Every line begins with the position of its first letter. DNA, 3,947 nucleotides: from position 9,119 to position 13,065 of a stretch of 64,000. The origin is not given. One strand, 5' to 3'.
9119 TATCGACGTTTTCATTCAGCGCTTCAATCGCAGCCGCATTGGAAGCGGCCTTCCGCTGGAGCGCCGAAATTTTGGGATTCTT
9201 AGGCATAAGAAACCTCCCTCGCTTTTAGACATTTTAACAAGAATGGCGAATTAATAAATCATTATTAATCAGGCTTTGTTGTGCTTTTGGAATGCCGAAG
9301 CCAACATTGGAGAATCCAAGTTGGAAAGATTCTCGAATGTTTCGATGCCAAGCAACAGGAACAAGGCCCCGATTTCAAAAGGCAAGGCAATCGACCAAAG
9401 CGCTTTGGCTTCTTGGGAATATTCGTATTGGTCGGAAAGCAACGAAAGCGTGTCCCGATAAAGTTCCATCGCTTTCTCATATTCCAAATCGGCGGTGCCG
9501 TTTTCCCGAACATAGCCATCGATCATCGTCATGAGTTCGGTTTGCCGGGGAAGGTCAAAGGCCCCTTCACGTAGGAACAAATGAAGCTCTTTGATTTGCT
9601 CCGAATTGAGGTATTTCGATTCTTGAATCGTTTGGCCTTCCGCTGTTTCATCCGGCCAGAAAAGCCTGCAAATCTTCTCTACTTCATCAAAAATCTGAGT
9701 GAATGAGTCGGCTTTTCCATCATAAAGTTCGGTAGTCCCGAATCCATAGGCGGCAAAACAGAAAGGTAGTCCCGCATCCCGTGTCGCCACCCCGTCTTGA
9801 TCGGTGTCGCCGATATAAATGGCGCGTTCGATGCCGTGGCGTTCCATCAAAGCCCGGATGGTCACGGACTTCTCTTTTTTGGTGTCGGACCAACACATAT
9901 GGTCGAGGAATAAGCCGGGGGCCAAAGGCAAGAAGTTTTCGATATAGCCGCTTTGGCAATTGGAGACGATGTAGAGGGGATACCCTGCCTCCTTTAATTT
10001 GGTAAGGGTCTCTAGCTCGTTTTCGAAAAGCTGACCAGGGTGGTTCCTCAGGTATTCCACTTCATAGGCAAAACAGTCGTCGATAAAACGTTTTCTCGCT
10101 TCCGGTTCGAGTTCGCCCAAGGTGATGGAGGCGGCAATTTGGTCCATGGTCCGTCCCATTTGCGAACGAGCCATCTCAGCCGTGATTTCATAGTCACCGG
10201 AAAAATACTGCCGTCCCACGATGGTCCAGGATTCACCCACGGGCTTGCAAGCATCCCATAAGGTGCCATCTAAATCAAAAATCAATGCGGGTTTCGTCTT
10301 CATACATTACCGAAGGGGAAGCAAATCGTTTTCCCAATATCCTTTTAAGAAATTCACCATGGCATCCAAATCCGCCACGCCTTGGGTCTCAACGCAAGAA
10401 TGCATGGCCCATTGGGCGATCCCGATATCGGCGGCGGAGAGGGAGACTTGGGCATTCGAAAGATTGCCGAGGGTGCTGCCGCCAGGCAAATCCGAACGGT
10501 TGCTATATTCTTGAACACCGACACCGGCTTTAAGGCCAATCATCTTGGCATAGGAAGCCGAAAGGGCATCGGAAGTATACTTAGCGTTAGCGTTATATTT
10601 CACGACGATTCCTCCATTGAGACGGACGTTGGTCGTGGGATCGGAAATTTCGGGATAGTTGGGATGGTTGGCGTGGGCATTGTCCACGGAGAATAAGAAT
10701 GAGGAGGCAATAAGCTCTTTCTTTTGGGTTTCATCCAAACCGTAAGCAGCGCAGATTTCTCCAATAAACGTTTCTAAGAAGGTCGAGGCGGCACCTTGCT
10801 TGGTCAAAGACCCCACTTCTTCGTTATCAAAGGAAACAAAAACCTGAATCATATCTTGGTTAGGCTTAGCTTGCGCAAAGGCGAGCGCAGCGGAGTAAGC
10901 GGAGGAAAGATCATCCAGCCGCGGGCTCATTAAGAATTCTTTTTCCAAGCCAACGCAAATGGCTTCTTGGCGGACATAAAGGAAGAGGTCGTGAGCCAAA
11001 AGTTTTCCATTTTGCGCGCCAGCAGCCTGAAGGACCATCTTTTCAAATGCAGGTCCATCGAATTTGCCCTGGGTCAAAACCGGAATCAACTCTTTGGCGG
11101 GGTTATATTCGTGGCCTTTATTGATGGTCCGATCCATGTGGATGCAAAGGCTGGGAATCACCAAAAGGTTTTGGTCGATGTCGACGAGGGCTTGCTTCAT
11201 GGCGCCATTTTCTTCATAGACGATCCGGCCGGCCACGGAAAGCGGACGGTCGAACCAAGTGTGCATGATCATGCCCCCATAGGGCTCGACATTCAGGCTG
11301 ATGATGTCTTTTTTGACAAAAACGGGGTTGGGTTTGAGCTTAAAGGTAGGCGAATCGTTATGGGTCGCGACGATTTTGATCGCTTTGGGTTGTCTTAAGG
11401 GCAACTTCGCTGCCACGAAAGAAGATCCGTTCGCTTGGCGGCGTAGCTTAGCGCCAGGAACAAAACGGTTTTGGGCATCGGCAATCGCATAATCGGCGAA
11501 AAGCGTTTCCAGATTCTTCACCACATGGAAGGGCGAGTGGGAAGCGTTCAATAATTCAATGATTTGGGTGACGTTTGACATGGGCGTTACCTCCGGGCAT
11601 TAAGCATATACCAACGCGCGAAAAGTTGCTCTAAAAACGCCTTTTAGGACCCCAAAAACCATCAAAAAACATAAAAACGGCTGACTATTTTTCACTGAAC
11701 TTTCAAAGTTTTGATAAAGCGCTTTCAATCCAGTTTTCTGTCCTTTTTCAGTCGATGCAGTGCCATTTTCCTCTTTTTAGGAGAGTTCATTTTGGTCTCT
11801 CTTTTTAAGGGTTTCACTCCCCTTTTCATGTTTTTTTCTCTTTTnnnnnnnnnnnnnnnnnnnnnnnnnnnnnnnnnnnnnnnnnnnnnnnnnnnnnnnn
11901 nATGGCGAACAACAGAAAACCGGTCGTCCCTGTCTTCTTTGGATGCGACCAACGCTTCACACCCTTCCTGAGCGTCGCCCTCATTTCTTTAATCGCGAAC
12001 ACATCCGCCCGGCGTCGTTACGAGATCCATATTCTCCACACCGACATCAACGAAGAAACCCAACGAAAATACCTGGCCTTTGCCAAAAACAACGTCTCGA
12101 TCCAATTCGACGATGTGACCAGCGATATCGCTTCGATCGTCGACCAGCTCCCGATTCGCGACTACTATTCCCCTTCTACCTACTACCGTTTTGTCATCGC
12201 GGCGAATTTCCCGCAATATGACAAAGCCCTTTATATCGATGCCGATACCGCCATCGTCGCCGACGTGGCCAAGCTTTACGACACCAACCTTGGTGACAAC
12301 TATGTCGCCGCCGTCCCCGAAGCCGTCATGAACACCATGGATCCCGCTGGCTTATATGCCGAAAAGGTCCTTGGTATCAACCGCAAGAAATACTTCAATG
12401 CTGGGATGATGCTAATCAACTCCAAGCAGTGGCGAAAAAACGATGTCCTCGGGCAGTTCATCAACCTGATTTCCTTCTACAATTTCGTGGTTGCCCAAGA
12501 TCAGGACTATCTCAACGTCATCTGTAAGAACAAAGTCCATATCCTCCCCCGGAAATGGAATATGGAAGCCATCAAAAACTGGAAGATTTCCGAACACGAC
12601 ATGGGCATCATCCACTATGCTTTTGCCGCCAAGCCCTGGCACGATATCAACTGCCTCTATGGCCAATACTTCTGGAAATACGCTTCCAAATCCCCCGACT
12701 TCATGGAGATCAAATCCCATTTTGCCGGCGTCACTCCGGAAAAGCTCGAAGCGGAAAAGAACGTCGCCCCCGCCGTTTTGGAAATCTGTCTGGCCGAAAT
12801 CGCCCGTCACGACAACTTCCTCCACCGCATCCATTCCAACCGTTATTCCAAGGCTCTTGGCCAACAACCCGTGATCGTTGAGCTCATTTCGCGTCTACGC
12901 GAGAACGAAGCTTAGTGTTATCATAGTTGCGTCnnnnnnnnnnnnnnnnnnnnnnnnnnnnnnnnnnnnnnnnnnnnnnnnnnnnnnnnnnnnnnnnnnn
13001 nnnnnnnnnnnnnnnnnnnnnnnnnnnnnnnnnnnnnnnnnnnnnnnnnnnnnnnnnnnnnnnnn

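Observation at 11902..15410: Four-gene operon strictly alternating GT8 glycosyltransferases and PlsC-like acyltransferases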

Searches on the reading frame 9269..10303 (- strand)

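Call 3: search_protein_families(library=pfam, proteins=[window:9269-10303:-], max_evalue=0.01)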
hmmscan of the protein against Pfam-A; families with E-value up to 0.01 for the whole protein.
window:9269-10303:- (344 aa): 4 families
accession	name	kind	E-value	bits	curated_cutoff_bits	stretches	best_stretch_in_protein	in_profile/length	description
PF13419.12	HAD_2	-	1.4e-16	61.6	23.8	1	7-182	1-176/178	Haloacid dehalogenase-like hydrolase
PF00702.32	Hydrolase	-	5.1e-09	37.2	26.4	1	6-178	3-191/191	haloacid dehalogenase-like hydrolase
PF12710.13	HAD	-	6.4e-07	30.4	27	1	8-170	2-184/189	haloacid dehalogenase-like hydrolase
PF13344.12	Hydrolase_6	-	0.003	18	27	0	90-116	13-39/101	Haloacid dehalogenase-like hydrolase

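Call 4: search_protein_families(library=ncbifam, proteins=[window:9269-10303:-], max_evalue=0.01)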
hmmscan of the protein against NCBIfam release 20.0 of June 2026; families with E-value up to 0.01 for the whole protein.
window:9269-10303:- (344 aa): 14 families
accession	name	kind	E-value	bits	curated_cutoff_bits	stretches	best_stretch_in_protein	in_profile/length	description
NF009695.0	PRK13222.1-2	equivalog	6.6e-12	45.4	225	1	4-210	6-220/226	phosphoglycolate phosphatase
TIGR01449.2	PGP_bact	equivalog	9.7e-10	38.3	180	1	8-205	2-206/213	phosphoglycolate phosphatase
TIGR01662.1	HAD-SF-IIIA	subfamily_domain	4.1e-08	33.4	44.6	1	91-181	25-135/141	HAD-IIIA family hydrolase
TIGR01549.1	HAD-SF-IA-v1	subfamily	5.4e-07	30.1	23.3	1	106-178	75-149/149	HAD-IA family hydrolase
NF009697.0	PRK13222.1-4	equivalog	3.6e-06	26.5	327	1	6-192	9-201/232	phosphoglycolate phosphatase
NF009700.0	PRK13226.1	equivalog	2.9e-05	23.9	342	1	6-190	14-200/229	phosphoglycolate phosphatase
NF009804.0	PRK13288.1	equivalog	0.00014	21.5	218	1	6-188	5-185/215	pyrophosphatase PpaX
TIGR02009.1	PGMB-YQAB-SF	subfamily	0.00039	20.7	153.35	1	6-116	3-114/186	beta-phosphoglucomutase family hydrolase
NF005213.0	PRK06698.1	equivalog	0.00039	19.3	768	1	6-185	243-427/459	bifunctional 5'-methylthioadenosine/S-adenosylhomocysteine nucleosidase/phosphatase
TIGR01454.1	AHBA_synth_RP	hypoth_equivalog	0.00051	19.7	246.65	1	7-190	1-180/205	AHBA synthesis associated protein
TIGR01656.1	Histidinol-ppas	subfamily_domain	0.00084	19.3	84.15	0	5-146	1-71/149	histidinol-phosphate phosphatase domain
TIGR01681.1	HAD-SF-IIIC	subfamily_domain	0.0013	19.6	35.75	0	7-24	3-21/132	HAD-IIIC family phosphatase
TIGR01488.1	HAD-SF-IB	subfamily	0.0019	18.2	45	0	7-125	2-107/177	HAD-IB family phosphatase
TIGR01428.1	HAD_type_II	equivalog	0.003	17.6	125.4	0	6-129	3-129/197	haloacid dehalogenase type II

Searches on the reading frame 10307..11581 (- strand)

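Call 3: search_protein_families(library=pfam, proteins=[window:10307-11581:-], max_evalue=0.01)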
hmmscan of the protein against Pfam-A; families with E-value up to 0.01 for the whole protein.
window:10307-11581:- (424 aa): 2 families
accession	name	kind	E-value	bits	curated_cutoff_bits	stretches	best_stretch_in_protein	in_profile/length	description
PF02127.20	Peptidase_M18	-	3.6e-97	326.4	24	1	11-415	2-431/432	Aminopeptidase I zinc metalloprotease (M18)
PF05343.19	Peptidase_M42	-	0.0016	18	23.2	0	211-346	122-259/292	M42 glutamyl aminopeptidase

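Call 4: search_protein_families(library=ncbifam, proteins=[window:10307-11581:-], max_evalue=0.01)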
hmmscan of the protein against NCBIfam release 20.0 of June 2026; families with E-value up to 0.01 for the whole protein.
window:10307-11581:- (424 aa): 2 families
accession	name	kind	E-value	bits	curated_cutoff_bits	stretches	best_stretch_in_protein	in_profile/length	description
NF002759.0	PRK02813.1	equivalog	1.6e-129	432.6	356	1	3-418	8-429/430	M18 family aminopeptidase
NF002600.0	PRK02256.1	equivalog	5.6e-36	124.1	529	1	39-414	65-458/463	aminopeptidase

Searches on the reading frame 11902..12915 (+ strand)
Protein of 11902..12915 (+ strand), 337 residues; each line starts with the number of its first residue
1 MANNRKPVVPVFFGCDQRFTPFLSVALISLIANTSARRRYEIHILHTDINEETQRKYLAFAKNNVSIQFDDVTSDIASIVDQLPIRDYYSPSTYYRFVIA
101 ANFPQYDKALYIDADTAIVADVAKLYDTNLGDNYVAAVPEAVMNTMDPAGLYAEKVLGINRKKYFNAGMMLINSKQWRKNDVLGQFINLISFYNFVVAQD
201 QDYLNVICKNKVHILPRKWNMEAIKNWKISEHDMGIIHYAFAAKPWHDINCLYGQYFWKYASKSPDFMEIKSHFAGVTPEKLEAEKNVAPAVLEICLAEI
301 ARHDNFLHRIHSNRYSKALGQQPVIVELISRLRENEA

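Call 3: search_protein_families(library=pfam, proteins=[window:11902-12915:+], max_evalue=0.01)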
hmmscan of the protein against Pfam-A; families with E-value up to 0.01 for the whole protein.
window:11902-12915:+ (337 aa): 2 families
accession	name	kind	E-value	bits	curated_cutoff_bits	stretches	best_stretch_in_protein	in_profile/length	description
PF01501.26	Glyco_transf_8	-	9.1e-46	156.9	24.3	1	11-249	2-252/253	Glycosyl transferase family 8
PF18404.7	Glyco_transf_24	-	0.005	16.7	25.7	1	97-219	86-217/268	Glucosyltransferase 24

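Call 4: search_protein_families(library=ncbifam, proteins=[window:11902-12915:+], max_evalue=0.01)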
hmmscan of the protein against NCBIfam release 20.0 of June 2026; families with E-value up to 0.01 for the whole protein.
window:11902-12915:+ (337 aa): 1 family
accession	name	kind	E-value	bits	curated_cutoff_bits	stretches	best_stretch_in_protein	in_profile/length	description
NF011718.0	PRK15171.1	equivalog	9.2e-27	94.1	461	1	8-265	27-292/337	lipopolysaccharide 3-alpha-galactosyltransferase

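Call 20: search_solved_structures(query=window:11902-12915:+, max_evalue=0.01, show_alignments=1)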
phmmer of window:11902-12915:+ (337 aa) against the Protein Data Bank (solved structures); distinct sequences matched with E-value up to 0.01: 5.
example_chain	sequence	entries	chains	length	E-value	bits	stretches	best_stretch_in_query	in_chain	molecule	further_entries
6u4b_A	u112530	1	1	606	1.7e-22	83.3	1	8-221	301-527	WbbM protein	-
1g9r_A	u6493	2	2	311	7.2e-21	78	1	11-249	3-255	GLYCOSYL TRANSFERASE | GALACTOSYL TRANSFERASE LGTC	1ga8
1ss9_A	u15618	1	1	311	1.2e-20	77.2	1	11-220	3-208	alpha-1,4-galactosyl transferase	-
3tzt_A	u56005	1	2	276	9.6e-10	41.4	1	13-216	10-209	Glycosyl transferase family 8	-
5gvv_A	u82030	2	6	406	4.1e-09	39.4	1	88-260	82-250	Glycosyl transferase family 8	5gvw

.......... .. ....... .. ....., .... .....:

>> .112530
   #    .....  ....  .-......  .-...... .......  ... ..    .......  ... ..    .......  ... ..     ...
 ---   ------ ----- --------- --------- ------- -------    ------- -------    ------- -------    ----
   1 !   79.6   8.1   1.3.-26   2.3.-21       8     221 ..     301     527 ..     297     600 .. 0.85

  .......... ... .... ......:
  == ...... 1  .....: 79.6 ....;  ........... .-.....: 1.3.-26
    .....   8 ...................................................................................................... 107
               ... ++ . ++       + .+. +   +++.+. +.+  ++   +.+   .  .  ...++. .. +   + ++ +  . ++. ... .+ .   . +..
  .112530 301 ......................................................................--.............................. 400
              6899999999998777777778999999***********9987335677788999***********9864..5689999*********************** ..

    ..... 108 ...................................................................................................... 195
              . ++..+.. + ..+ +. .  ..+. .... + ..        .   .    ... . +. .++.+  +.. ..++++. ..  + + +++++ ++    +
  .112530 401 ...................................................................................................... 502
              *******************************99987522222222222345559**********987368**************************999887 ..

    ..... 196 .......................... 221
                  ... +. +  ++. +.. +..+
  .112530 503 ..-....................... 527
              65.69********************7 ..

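Call 87: search_dna_similar(query=window:11902-12915:+, collection=plasmids, mode=protein, max_evalue=0.00001, max_rows=40, rows=spread)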
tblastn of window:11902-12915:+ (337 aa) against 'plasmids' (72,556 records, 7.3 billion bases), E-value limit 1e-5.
Records with a match: 91; places in all: 102; records where one place covers at least 80% of the query: 22.
Best place of each record, by identity: <60% 91.
By first word of the organism name: Rhizobium 26; Escherichia 8; Pediococcus 7; Enterococcus 7; Levilactobacillus 6; Enterobacter 4; Lactiplantibacillus 4; Citrobacter 3; Bartonella 3; Pasteurella 3; and 17 more.
By predicted mobility (MOB-suite, as given by PLSDB): non-mobilizable 58; conjugative 17; mobilizable 16.
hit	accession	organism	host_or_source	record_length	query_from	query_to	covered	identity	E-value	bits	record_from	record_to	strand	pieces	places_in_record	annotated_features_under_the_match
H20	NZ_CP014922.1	Secundilactobacillus paracollinoides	cell culture,brewery environment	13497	8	309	90%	33.9%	2e-46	175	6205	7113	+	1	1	glycosyltransferase family 8 protein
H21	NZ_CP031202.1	Levilactobacillus brevis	-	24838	8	309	90%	33.9%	2e-46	175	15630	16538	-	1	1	glycosyltransferase family 8 protein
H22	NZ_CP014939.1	Pediococcus claussenii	cell culture,brewery environment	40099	8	309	90%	33.9%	2e-46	175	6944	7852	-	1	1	glycosyltransferase family 8 protein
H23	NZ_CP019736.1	Levilactobacillus brevis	cell culture,wheat beer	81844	8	309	90%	33.9%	2e-46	175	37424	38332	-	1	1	glycosyltransferase family 8 protein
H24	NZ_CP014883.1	Loigolactobacillus backii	cell culture,brewery environment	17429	8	306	89%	33.2%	7e-44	168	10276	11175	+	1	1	glycosyltransferase family 8 protein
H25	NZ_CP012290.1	Pediococcus damnosus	pilsner beer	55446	8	306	89%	33.2%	8e-44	168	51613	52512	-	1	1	glycosyltransferase family 8 protein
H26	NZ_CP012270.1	Pediococcus damnosus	bottled beer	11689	8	306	89%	32.9%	6e-43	165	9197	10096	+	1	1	glycosyltransferase family 8 protein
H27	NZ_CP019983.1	Pediococcus inopinatus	Single cell,brewery yeast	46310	8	286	83%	34.5%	3e-43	166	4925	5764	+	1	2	glycosyltransferase family 8 protein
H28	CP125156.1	Klebsiella pneumoniae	-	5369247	9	270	78%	28.0%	6e-16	86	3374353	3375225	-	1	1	none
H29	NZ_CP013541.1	Rhizobium phaseoli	Phaseolus vulgaris,Whole ...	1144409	2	246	73%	29.9%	4e-24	110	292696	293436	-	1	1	record has no annotation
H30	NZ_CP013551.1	Rhizobium phaseoli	Phaseolus vulgaris,Whole ...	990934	2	246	73%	29.9%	4e-24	110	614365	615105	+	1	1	glycosyltransferase family 8 protein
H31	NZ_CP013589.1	Rhizobium phaseoli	Phaseolus vulgaris,Whole ...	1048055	2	246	73%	29.9%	9e-24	109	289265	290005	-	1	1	record has no annotation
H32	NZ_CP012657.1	Lactiplantibacillus plantarum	mixed culture,faecal sample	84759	8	279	81%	26.6%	2e-8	63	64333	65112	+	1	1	glycosyltransferase family 8 protein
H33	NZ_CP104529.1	Escherichia coli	Poultry,Pullet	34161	6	247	72%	29.9%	2e-16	88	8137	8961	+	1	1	DUF4422 domain-containing protein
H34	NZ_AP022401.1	Citrobacter portucalensis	-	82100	6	247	72%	29.9%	2e-16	88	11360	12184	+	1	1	DUF4422 domain-containing protein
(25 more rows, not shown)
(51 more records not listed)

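Call 88: get_annotated_region(hit=H30, flank=4000)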
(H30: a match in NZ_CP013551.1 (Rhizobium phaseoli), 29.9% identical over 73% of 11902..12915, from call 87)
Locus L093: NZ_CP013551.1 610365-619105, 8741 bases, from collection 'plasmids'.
description: Rhizobium phaseoli strain R611 plasmid pRetR611d, complete sequence
organism: Rhizobium phaseoli (NCBI taxid 396)
taxonomy: Bacteria; Pseudomonadota; Alphaproteobacteria; Hyphomicrobiales; Rhizobiaceae; Rhizobium; Rhizobium phaseoli
host: -; source: Phaseolus vulgaris,Whole organism,Legume rhizosphere,legume-root nodule; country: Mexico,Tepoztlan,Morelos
typing (MOB-suite, as given by PLSDB): non-mobilizable
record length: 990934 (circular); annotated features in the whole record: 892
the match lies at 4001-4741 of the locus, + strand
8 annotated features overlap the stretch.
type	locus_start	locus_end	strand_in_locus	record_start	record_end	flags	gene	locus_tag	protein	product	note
CDS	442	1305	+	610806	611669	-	-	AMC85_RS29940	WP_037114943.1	WecB/TagA/CpsF family glycosyltransferase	-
CDS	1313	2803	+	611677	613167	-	-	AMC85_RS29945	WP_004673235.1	sugar transferase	-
CDS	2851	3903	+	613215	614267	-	-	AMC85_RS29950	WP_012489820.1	UDP-glucuronic acid decarboxylase family protein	-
CDS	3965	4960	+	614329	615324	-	-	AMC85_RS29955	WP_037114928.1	glycosyltransferase family 8 protein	-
CDS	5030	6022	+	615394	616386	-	-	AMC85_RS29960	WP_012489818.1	glycosyltransferase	-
CDS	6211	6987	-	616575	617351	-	-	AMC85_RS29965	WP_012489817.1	response regulator transcription factor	GO:0000160 - phosphorelay signal transduction system [Evidence IEA]; GO:0006355 - regulation of DNA-templated ...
CDS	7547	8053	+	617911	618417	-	-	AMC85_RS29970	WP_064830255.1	acyltransferase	-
CDS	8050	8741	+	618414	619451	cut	-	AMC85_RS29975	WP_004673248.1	Gfo/Idh/MocA family oxidoreductase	-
